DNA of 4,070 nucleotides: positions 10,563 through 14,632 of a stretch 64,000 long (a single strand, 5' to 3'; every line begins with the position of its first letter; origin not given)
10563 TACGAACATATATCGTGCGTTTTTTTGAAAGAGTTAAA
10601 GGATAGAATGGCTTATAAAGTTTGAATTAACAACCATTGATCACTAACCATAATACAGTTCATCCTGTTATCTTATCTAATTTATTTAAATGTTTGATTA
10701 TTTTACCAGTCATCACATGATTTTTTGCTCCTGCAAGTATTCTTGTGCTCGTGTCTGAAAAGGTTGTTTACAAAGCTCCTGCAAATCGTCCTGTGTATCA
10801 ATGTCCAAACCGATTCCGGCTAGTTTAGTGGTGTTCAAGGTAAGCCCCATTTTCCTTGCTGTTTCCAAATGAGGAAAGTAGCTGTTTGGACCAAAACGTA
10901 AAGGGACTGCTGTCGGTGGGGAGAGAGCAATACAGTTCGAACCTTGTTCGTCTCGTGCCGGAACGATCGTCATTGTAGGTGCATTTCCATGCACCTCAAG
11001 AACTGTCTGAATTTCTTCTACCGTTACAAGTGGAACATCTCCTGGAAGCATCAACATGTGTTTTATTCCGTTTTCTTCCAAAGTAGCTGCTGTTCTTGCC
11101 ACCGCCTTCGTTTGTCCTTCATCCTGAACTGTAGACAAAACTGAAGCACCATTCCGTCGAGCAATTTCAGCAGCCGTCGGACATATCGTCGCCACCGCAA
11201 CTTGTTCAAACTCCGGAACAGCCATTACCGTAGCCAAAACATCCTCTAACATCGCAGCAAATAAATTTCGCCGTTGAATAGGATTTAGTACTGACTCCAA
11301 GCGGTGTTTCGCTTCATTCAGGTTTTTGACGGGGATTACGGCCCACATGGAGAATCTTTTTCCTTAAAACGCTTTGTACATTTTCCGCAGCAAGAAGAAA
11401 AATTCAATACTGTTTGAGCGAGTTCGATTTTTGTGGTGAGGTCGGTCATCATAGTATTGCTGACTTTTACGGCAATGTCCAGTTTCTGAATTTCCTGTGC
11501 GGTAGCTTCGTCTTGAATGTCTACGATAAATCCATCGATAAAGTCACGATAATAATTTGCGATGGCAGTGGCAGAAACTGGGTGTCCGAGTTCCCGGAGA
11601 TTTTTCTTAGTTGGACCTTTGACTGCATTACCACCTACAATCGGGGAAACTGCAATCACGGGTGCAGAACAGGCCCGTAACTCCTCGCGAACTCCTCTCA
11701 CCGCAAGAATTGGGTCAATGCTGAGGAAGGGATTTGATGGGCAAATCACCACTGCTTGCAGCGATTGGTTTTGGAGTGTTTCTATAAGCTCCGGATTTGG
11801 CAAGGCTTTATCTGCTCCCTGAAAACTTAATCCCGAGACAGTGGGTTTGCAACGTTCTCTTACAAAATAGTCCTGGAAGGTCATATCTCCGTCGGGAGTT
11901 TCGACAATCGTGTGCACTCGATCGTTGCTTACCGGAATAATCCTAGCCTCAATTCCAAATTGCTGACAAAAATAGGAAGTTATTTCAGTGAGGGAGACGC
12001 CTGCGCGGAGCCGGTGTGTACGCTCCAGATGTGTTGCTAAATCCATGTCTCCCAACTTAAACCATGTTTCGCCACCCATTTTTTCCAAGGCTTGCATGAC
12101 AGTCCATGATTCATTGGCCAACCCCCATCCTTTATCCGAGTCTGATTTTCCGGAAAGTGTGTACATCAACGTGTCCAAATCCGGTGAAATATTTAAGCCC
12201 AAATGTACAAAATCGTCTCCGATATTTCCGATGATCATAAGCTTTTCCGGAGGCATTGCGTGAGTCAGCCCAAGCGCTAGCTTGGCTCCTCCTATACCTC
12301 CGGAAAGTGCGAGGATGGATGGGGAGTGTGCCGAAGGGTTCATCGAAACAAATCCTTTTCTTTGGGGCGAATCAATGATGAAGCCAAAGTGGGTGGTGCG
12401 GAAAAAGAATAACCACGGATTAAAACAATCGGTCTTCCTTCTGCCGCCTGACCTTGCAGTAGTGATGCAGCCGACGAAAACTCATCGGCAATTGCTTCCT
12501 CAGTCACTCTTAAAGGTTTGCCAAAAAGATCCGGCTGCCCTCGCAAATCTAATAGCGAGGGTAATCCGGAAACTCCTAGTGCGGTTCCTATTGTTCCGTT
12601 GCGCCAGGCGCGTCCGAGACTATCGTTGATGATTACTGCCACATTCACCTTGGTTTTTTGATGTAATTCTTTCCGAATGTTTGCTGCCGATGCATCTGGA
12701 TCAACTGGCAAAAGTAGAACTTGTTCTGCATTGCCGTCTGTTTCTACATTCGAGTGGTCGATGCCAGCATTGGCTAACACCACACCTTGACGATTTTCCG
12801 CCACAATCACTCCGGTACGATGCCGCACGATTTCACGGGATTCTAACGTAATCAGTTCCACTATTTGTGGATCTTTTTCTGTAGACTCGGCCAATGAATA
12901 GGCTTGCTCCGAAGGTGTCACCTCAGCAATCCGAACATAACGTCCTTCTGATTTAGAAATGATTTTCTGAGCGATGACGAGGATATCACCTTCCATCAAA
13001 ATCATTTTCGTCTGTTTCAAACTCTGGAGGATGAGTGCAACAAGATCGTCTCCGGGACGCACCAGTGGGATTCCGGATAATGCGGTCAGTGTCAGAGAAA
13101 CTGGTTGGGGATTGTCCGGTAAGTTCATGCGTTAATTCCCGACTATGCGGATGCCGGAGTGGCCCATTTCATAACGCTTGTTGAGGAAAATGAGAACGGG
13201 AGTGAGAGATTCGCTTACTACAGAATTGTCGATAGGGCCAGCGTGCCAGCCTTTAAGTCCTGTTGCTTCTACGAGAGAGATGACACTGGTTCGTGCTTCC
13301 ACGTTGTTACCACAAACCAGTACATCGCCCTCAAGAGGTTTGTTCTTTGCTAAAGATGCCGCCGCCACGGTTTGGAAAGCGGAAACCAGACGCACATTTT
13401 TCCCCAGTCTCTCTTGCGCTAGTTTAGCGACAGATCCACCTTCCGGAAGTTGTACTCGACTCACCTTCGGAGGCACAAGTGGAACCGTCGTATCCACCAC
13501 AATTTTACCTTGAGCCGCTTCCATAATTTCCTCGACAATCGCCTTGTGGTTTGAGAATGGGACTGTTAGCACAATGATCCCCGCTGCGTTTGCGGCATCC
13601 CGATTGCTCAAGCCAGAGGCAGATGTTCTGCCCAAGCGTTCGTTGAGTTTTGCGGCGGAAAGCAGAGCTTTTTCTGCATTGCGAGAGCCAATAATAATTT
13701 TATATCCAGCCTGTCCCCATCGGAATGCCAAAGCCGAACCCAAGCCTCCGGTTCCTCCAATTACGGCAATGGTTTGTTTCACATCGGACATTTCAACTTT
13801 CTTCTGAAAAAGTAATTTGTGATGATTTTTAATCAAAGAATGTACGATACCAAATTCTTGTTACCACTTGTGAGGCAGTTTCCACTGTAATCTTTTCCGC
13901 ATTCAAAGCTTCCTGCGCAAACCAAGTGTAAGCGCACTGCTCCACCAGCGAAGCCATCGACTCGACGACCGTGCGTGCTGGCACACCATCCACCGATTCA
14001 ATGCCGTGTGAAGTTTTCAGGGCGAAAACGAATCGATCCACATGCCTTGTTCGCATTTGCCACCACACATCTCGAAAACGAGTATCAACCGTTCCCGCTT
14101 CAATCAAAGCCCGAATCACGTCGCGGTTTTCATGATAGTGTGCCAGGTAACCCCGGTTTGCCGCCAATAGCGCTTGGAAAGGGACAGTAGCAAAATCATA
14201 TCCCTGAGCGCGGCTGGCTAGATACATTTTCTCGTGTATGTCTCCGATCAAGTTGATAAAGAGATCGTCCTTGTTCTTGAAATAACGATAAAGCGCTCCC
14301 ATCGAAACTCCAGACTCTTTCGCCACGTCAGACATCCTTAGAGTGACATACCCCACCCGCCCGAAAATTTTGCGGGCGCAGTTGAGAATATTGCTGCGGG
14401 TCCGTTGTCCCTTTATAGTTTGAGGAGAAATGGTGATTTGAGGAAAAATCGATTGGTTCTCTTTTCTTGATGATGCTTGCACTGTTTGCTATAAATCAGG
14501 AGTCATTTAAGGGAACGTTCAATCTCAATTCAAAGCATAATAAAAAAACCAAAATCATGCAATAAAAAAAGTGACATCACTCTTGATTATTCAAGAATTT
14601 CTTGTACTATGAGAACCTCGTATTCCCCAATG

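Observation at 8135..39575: Self-contained coenzyme F420 module joined to a roughly 25-kb amide/N-heterocycle catabolic island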

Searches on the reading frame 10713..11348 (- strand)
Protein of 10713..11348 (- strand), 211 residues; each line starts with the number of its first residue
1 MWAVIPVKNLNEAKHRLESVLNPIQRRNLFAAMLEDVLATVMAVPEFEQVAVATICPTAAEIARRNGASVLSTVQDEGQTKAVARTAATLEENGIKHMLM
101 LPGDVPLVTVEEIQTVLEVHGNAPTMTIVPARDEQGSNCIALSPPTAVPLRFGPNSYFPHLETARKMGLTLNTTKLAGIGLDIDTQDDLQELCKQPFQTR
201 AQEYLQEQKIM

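Call 3: search_protein_families(library=pfam, proteins=[window:10713-11348:-])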
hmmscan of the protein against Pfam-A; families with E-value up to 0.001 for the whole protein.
window:10713-11348:- (211 aa): 3 families
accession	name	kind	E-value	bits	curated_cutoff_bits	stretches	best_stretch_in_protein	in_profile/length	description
PF01983.22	CofC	-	1.6e-27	96.5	22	1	1-208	1-198/217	Guanylyl transferase CofC like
PF12804.13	NTP_transf_3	-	7.4e-08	33.2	27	1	32-164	25-144/160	MobA-like NTP transferase domain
PF02348.25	CTP_transf_3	-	0.00071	19.9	22.6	0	33-125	26-119/217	Cytidylyltransferase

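Call 6: search_protein_families(library=ncbifam, proteins=[window:10713-11348:-], max_evalue=0.00001)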
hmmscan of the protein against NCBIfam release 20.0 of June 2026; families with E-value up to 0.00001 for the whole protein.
window:10713-11348:- (211 aa): 4 families
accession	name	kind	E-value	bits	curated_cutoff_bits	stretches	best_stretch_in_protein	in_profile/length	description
TIGR03552.1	F420_cofC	equivalog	4.2e-41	140.7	105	1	3-193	2-188/196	2-phospho-L-lactate guanylyltransferase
NF009905.0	PRK13368.1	subfamily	4.9e-08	32.6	255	1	32-129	28-123/243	3-deoxy-manno-octulosonate cytidylyltransferase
TIGR03310.1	matur_MocA_YgfJ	equivalog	6.9e-08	32.7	186.45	1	33-191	27-187/188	molybdenum cofactor cytidylyltransferase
NF003952.0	PRK05450.1-5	subfamily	1.1e-06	28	193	1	32-128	28-124/250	3-deoxy-manno-octulosonate cytidylyltransferase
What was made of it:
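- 10713..11348 (-): cofC/fbiD guanylyltransferase (211 aa). TIGR03552 scores 140.7 bits against a cut-off of 105 (call 6).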

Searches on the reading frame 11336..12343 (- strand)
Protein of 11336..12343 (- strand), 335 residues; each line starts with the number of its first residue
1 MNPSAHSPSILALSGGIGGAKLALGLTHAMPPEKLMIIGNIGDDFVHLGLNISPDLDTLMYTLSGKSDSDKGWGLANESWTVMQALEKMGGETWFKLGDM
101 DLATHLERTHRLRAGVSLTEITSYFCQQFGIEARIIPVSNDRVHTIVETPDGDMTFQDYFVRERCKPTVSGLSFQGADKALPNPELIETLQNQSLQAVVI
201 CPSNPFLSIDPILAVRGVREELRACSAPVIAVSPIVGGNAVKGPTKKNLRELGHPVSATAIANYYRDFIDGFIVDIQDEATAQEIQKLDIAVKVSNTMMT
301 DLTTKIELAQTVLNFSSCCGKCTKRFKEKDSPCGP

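Call 3: search_protein_families(library=pfam, proteins=[window:11336-12343:-])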
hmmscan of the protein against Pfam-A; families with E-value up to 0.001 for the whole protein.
window:11336-12343:- (335 aa): 1 family
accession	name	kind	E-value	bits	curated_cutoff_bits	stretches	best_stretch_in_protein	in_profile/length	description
PF01933.23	CofD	-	2.6e-44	152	30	1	10-295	1-273/290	2-phospho-L-lactate transferase CofD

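Call 6: search_protein_families(library=ncbifam, proteins=[window:11336-12343:-], max_evalue=0.00001)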
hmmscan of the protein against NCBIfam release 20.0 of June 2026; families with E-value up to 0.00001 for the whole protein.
window:11336-12343:- (335 aa): 1 family
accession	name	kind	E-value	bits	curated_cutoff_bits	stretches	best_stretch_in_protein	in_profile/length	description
TIGR01819.1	F420_cofD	equivalog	2.5e-91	305.8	257.45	1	11-313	2-300/301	2-phospho-L-lactate transferase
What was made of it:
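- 11336..12343 (-): cofD/fbiA (335 aa). TIGR01819 scores 305.8 bits against a cut-off of 257 (call 6).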

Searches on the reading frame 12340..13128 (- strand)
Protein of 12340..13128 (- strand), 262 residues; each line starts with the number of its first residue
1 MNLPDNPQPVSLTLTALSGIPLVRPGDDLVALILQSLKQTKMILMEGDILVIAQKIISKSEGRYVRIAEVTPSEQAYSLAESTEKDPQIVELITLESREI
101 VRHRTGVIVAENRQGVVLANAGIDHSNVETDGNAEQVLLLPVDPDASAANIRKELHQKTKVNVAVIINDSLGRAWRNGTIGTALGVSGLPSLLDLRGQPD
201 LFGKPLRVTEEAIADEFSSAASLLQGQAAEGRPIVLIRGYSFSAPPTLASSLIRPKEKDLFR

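Call 3: search_protein_families(library=pfam, proteins=[window:12340-13128:-])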
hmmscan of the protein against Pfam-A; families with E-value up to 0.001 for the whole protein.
window:12340-13128:- (262 aa): 1 family
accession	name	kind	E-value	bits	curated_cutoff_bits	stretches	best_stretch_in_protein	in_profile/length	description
PF01996.21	F420_ligase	-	2e-76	256.7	25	1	20-239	4-218/218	F420-0:Gamma-glutamyl ligase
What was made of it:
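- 12340..13128 (-): cofE, single-domain F420:glutamyl ligase (262 aa, no nitroreductase/FbiE domain). The length and the single Pfam domain are from call 3.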

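Call 6: search_protein_families(library=ncbifam, proteins=[window:12340-13128:-], max_evalue=0.00001)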
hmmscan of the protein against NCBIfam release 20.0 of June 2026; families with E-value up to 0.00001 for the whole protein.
window:12340-13128:- (262 aa): 4 families
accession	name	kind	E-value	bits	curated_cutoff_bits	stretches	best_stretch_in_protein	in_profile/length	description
TIGR01916.1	F420_cofE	equivalog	8.2e-81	271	180.65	1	14-262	3-244/244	coenzyme F420-0:L-glutamate ligase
NF009809.0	PRK13293.1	equivalog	8e-76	254.7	274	1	12-262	3-244/253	coenzyme F420-0:L-glutamate ligase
NF009810.0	PRK13294.1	equivalog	1.4e-63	215.3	304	1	10-262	11-243/449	coenzyme F420-0:L-glutamate ligase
TIGR04132.1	intra_fol_E_lig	hypoth_equivalog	2.2e-21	76.3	350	1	25-239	13-202/241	putative folate metabolism gamma-glutamate ligase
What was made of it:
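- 12340..13128 (-): TIGR01916 scores 271 bits against a cut-off of 181 (call 6).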

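Call 91: find_related_loci(query=window:12340-13128:-, collection=metagenome_contigs, flank=10000)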
Query window:12340-13128:- (262 aa) in metagenome_contigs; peptide patterns used: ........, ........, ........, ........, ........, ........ (x = any residue, [..] = any of these).
600 stretches matched a pattern (row limit reached: there are more); 468 encode a relative of the query (tblastn E <= 1e-3); the best 80 are kept; 80 distinct loci.
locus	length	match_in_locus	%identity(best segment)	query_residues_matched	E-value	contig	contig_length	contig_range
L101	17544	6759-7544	100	1-262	2e-172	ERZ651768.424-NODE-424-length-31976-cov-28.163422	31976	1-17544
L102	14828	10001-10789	76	4-262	1e-128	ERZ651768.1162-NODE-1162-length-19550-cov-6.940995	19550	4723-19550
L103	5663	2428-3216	75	1-262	3e-128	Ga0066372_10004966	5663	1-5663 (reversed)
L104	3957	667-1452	73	1-262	5e-127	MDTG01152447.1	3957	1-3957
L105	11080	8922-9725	72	1-262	2e-123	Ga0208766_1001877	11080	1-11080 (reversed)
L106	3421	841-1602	58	9-262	6e-97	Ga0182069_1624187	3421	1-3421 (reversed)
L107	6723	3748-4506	58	10-262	2e-93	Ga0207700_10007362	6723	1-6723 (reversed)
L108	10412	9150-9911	58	9-262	5e-93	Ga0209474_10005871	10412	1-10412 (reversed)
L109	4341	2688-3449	59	9-262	2e-92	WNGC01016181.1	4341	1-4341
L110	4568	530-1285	58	11-262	2e-92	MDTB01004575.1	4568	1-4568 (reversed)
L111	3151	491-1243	56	12-262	6e-93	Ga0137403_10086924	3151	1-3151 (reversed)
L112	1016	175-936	56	9-262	7e-100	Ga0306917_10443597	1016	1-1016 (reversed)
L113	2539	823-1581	54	10-262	2e-94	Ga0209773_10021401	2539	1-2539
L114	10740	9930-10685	55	11-262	3e-91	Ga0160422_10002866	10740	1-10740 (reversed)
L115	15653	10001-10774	58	9-262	1e-90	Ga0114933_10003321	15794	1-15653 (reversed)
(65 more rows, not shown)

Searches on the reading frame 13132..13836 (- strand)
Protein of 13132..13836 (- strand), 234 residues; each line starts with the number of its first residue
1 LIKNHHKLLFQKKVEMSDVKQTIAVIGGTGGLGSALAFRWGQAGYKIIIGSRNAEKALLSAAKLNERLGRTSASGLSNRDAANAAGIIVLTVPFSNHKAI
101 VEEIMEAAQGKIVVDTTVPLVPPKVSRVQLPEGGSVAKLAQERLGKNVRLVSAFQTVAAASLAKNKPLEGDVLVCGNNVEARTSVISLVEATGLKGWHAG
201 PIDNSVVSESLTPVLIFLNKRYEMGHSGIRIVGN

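Call 3: search_protein_families(library=pfam, proteins=[window:13132-13836:-])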
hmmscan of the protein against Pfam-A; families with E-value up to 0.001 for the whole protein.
window:13132-13836:- (234 aa): 3 families
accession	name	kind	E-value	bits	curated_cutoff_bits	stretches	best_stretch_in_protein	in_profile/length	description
PF03807.23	F420_oxidored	-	1.8e-17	64.1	21.6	1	22-119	1-94/94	NADP oxidoreductase coenzyme F420-dependent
PF00106.31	adh_short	-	6.3e-05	23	26.6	1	22-69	2-48/195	short chain dehydrogenase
PF03446.21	NAD_binding_2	-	0.00068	20.1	21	0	23-117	2-93/161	NAD binding domain of 6-phosphogluconate dehydrogenase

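Call 6: search_protein_families(library=ncbifam, proteins=[window:13132-13836:-], max_evalue=0.00001)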
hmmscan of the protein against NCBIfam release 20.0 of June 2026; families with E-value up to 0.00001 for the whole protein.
window:13132-13836:- (234 aa): 4 families
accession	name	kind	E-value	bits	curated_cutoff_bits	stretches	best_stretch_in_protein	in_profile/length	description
TIGR01915.1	npdG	equivalog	1.1e-53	182.5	149.8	1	23-231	3-220/220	NADPH-dependent F420 reductase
NF006408.0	PRK08655.1-2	equivalog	1.1e-08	34.3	422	1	20-118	6-100/441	prephenate dehydrogenase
NF006409.0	PRK08655.1-3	equivalog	3e-07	30.3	310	1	22-118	2-92/290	prephenate dehydrogenase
NF006410.0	PRK08655.1-4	equivalog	3e-06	26.3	498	1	20-116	4-95/446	prephenate dehydrogenase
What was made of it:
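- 13132..13791 (-): fno (NADPH:F420 oxidoreductase, 219 aa). TIGR01915 scores 182.5 bits against a cut-off of 150 (call 6).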

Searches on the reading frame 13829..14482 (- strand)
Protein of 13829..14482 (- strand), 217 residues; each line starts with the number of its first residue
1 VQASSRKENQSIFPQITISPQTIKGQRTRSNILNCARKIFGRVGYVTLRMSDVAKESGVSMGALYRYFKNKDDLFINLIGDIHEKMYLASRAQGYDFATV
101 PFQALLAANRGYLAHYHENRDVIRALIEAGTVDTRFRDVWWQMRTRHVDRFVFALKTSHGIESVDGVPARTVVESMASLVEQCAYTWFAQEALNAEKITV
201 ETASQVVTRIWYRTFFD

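Call 3: search_protein_families(library=pfam, proteins=[window:13829-14482:-])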
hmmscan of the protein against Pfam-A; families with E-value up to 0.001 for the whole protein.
window:13829-14482:- (217 aa): 3 families
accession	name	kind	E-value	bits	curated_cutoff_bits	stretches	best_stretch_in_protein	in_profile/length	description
PF00440.29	TetR_N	-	5.4e-14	52.1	24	1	32-76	1-45/47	Bacterial regulatory proteins, tetR family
PF21313.2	EthR_C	-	2.9e-05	24.8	27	1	111-214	7-108/111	Transcriptional regulator EthR, C-terminal domain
PF21943.1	TetR_C_46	-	0.00022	21.8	27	1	103-201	3-101/109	Tetracyclin repressor-like, C-terminal domain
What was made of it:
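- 13829..14482 (-): tetR, regulator of the LLM module and first gene of the F420 operon. Pfam finds TetR_N (call 3).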

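Call 6: search_protein_families(library=ncbifam, proteins=[window:13829-14482:-], max_evalue=0.00001)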
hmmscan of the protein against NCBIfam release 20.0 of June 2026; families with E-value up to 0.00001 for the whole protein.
window:13829-14482:- (217 aa): 13 families
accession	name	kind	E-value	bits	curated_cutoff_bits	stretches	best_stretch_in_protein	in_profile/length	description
NF041196.1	ScbR_bind_reg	equivalog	2.1e-11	44.4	150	1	26-89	5-68/191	ScbR family autoregulator-binding transcription factor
NF051852.1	efflux_TF_MtrR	exception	5.3e-11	42.7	280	1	25-86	8-69/205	multidrug efflux system transcriptional repressor MtrR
NF050111.1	TransRegSACE7040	equivalog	2.2e-10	40.7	250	1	29-125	3-98/186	SACE_7040 family transcriptional regulator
NF053878.1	FATransRegFadRBac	equivalog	9.3e-10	38.6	200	1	30-80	6-56/190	fatty acid metabolism transcriptional regulator FadR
NF007949.0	PRK10668.1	equivalog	2.8e-09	36.7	271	1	25-79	9-63/216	multidrug efflux transporter transcriptional repressor AcrR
NF053731.1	TransRegFasRMycb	equivalog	5.3e-09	36.2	330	1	27-205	11-186/199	HTH-type transcriptional activator FasR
TIGR03613.1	RutR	equivalog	2e-07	31.1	368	1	27-90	8-70/202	pyrimidine utilization regulatory protein R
TIGR03384.1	betaine_BetI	equivalog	8.7e-07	28.8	201.3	1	29-117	10-97/189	choline-binding transcriptional repressor BetI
NF033703.1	transcr_KstR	equivalog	3.4e-06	26.8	280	1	26-80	5-60/185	cholesterol catabolism transcriptional regulator KstR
NF007430.0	PRK09975.1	equivalog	5.9e-06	25.6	274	1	25-102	9-86/220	acrEF/envCD operon transcriptional regulator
TIGR03968.1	mycofact_TetR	equivalog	7.2e-06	25.7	224.9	0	27-136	9-120/190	mycofactocin system transcriptional regulator MftR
NF001978.0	PRK00767.1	equivalog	8.7e-06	25.7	118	0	29-99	11-81/197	transcriptional regulator BetI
NF008587.1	PRK11552.1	equivalog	9.5e-06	25.4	365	0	22-129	2-96/213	transcriptional regulator CecR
